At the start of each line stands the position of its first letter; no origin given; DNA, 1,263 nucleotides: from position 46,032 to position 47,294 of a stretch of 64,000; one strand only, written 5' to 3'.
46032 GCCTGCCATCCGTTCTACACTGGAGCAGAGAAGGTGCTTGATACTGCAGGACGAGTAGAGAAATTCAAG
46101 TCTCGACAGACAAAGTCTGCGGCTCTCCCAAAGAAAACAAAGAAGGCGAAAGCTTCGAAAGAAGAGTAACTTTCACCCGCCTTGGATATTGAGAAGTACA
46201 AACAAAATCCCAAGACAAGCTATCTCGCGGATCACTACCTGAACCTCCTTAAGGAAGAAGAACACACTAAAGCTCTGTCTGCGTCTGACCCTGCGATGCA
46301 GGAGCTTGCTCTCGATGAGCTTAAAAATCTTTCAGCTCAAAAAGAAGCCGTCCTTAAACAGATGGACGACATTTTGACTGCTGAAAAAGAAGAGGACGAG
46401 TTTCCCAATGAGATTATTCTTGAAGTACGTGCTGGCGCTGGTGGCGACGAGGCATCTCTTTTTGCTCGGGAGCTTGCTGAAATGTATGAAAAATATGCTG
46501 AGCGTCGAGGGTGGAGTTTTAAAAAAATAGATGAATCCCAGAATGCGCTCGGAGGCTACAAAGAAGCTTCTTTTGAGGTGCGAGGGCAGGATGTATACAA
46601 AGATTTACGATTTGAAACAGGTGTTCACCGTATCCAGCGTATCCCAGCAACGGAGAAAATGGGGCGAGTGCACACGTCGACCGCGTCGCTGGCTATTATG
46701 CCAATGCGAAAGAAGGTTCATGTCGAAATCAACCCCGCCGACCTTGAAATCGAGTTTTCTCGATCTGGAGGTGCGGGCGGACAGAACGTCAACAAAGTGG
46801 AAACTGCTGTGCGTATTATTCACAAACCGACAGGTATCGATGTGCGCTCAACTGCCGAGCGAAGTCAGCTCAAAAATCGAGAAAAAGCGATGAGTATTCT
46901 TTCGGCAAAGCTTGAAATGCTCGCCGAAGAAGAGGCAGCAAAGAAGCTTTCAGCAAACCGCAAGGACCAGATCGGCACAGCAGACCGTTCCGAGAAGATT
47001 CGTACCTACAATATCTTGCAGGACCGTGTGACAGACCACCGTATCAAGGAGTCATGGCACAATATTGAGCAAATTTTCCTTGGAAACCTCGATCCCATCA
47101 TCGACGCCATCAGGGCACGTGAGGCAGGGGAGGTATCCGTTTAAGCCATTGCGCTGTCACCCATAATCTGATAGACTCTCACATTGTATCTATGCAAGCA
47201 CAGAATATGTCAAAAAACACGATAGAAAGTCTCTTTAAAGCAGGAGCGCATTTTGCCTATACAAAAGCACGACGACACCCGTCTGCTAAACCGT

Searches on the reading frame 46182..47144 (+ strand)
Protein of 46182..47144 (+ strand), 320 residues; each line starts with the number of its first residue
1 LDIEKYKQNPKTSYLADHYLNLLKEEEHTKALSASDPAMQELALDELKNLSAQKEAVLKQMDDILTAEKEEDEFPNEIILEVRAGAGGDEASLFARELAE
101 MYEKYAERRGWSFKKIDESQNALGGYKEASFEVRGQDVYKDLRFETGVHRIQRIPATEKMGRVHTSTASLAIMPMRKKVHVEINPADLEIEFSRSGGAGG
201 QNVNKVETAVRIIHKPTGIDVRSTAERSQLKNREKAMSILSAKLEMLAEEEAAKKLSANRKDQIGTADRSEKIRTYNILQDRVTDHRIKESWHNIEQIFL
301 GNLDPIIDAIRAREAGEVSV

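Call 8: find_encoding_contigs(protein=window:46182-47144:+, flank=10000, max_places=10)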
Protein window:46182-47144:+ (320 aa): no gene with exactly this product is on record in the collection.
